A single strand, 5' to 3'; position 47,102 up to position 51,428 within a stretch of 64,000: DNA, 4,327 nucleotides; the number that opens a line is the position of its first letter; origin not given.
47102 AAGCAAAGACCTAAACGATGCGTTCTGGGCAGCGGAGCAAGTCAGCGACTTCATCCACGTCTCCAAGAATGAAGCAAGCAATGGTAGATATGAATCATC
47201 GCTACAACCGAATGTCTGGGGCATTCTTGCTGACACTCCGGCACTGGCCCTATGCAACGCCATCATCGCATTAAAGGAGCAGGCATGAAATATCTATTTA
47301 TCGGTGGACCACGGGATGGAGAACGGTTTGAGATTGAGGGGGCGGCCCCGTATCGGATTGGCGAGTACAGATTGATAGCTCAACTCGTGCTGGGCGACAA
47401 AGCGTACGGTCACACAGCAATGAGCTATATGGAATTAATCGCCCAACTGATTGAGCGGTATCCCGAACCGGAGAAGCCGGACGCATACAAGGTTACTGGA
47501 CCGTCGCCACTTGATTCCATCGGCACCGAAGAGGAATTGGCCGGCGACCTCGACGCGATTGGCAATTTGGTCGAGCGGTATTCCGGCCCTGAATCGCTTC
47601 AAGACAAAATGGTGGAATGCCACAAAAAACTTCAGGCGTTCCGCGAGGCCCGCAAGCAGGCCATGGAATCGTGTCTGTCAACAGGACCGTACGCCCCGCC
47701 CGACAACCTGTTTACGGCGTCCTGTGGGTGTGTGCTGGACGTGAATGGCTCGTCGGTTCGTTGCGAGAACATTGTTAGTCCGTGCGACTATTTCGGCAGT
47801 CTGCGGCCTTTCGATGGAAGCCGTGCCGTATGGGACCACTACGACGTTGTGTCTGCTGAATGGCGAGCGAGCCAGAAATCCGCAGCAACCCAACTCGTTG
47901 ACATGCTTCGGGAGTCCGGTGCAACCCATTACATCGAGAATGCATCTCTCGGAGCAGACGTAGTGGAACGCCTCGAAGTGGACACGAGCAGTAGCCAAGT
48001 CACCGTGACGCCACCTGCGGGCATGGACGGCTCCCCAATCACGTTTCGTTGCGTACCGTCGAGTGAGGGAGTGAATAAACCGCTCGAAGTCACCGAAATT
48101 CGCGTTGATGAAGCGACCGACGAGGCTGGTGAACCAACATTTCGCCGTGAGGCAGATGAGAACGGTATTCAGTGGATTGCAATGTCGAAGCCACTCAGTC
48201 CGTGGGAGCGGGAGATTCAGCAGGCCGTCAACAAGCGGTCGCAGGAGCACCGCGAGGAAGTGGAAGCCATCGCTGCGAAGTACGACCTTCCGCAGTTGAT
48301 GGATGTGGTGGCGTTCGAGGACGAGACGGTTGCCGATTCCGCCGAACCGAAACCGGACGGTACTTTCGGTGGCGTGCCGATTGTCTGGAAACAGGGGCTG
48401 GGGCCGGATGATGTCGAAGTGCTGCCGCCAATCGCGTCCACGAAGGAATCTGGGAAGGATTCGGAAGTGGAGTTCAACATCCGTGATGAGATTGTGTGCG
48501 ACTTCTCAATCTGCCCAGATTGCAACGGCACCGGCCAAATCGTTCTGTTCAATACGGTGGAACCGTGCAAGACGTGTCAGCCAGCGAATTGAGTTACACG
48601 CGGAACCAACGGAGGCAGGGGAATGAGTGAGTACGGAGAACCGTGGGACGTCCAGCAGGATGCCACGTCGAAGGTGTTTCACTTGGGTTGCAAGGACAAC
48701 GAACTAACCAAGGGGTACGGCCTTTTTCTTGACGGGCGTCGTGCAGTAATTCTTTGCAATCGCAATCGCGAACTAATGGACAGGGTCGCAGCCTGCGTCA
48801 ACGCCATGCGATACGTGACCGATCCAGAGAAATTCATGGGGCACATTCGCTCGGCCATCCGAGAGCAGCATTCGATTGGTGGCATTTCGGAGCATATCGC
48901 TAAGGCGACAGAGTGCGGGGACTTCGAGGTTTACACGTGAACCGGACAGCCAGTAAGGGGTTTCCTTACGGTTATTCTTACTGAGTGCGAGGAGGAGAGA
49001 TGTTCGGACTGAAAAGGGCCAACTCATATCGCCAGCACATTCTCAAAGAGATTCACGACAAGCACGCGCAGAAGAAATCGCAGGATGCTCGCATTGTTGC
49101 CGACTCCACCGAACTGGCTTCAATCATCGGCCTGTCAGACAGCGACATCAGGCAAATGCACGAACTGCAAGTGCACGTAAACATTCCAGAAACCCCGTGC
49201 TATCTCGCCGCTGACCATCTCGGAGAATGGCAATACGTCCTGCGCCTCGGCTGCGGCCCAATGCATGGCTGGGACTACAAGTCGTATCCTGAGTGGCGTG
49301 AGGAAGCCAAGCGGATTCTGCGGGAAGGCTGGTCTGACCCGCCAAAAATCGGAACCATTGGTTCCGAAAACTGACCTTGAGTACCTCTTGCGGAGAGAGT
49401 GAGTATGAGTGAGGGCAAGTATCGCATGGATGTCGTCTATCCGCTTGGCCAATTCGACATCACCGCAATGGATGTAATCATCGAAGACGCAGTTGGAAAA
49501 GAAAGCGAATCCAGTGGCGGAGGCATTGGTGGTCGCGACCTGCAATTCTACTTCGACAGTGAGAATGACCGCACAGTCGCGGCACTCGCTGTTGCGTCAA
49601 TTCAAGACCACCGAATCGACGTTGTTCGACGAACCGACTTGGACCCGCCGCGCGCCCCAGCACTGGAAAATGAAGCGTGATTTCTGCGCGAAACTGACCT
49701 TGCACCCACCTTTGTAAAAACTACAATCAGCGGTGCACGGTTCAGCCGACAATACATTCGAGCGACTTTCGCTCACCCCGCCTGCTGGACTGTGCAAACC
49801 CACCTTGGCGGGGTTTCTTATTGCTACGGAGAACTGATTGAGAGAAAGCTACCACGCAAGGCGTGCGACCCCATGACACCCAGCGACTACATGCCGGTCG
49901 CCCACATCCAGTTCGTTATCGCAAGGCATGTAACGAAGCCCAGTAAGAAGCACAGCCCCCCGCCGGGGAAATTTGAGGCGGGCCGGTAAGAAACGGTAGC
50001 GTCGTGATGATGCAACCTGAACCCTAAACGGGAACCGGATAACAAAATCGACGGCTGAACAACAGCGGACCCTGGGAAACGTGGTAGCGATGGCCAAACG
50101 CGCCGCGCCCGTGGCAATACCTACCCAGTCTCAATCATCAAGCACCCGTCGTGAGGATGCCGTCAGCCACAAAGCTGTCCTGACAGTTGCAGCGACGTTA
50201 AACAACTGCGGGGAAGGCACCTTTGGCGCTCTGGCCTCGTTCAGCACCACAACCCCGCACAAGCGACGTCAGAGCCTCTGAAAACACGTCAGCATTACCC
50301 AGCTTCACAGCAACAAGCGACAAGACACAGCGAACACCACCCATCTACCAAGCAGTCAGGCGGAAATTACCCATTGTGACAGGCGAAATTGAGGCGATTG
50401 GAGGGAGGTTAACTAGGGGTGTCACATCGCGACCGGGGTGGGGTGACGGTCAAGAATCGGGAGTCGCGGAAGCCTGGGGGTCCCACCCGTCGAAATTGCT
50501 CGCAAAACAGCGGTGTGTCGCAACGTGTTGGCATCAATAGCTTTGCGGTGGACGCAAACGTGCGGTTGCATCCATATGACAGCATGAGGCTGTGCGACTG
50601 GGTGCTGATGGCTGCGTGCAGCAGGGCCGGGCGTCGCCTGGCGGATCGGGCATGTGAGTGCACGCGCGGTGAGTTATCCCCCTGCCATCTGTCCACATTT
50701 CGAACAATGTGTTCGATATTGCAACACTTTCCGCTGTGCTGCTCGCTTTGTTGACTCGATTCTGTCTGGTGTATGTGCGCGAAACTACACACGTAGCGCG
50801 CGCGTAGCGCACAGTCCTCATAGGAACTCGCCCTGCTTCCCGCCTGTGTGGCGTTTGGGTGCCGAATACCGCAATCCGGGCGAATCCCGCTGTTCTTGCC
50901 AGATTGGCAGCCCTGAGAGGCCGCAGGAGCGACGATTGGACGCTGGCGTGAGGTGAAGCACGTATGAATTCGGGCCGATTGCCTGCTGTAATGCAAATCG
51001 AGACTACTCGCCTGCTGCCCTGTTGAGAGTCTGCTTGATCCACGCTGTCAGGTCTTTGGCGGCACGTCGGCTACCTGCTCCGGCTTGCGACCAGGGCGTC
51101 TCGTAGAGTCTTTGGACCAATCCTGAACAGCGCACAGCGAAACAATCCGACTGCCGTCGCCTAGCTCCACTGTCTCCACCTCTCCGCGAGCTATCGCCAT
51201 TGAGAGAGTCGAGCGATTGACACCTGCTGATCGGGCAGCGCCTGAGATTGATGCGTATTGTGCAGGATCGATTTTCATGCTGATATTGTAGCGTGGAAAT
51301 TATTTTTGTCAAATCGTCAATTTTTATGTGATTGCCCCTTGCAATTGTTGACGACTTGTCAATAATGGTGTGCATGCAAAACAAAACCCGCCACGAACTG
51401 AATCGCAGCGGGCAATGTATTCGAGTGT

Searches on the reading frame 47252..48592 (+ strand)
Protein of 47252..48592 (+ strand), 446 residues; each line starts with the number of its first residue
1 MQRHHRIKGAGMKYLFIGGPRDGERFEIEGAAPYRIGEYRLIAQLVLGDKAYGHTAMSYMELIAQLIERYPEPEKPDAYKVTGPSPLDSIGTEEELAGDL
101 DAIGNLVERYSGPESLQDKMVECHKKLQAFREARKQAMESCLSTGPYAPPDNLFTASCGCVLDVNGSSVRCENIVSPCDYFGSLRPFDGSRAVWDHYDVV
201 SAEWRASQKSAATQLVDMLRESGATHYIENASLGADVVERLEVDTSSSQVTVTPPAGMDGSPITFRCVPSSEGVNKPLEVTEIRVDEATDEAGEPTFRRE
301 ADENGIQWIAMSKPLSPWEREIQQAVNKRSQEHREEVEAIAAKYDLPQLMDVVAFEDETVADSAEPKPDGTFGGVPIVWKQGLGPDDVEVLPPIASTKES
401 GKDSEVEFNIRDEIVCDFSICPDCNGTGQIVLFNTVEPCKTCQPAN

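Call 10: search_protein_families(library=pfam, proteins=[window:47252-48592:+], max_evalue=0.01)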
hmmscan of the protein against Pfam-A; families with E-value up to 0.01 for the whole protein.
window:47252-48592:+ (446 aa): 1 family
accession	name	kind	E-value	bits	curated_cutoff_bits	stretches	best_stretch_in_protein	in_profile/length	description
PF00684.25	DnaJ_CXXCXGXG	-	0.0063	17.2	32.7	0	419-443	42-62/65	DnaJ central domain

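Call 11: search_protein_families(library=phrogs, proteins=[window:47252-48592:+], max_evalue=0.001)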
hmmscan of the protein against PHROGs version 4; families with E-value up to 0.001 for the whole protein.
window:47252-48592:+ (446 aa): 0 families

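Call 134: search_protein_families(library=padloc, proteins=[window:47252-48592:+], max_evalue=0.001)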
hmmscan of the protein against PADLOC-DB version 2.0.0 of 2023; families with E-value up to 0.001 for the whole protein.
window:47252-48592:+ (446 aa): 0 families

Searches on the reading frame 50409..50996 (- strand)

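Call 10: search_protein_families(library=pfam, proteins=[window:50409-50996:-], max_evalue=0.01)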
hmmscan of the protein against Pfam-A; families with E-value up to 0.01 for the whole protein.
window:50409-50996:- (195 aa): 1 family
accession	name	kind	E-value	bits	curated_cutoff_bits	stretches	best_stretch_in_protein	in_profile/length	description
PF12316.13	Dsh_C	-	0.0078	17.1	22.3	0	51-187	64-185/199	Segment polarity protein dishevelled (Dsh) C terminal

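Call 134: search_protein_families(library=padloc, proteins=[window:50409-50996:-], max_evalue=0.001)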
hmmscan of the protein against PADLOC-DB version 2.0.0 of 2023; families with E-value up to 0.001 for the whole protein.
window:50409-50996:- (195 aa): 0 families

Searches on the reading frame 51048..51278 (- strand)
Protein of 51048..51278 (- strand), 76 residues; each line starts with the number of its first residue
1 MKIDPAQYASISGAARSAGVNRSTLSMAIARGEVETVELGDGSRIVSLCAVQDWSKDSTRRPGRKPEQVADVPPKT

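Call 10: search_protein_families(library=pfam, proteins=[window:51048-51278:-], max_evalue=0.01)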
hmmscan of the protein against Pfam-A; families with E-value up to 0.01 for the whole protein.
window:51048-51278:- (76 aa): 1 family
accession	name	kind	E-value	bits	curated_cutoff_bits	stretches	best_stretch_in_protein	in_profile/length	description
PF00126.33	HTH_1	-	0.003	17.9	26.6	1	6-33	11-38/60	Bacterial regulatory helix-turn-helix protein, lysR family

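Call 11: search_protein_families(library=phrogs, proteins=[window:51048-51278:-], max_evalue=0.001)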
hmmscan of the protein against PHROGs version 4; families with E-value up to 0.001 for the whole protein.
window:51048-51278:- (76 aa): 0 families

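Call 14: find_encoding_contigs(protein=window:51048-51278:-, flank=10000, max_places=10)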
Protein window:51048-51278:- (76 aa): no gene with exactly this product is on record in the collection.

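Call 33: find_homologous_proteins(query=window:51048-51278:-, max_evalue=0.001)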
Query window:51048-51278:-: no candidate shares three 5-residue words with the query. No homologue found.
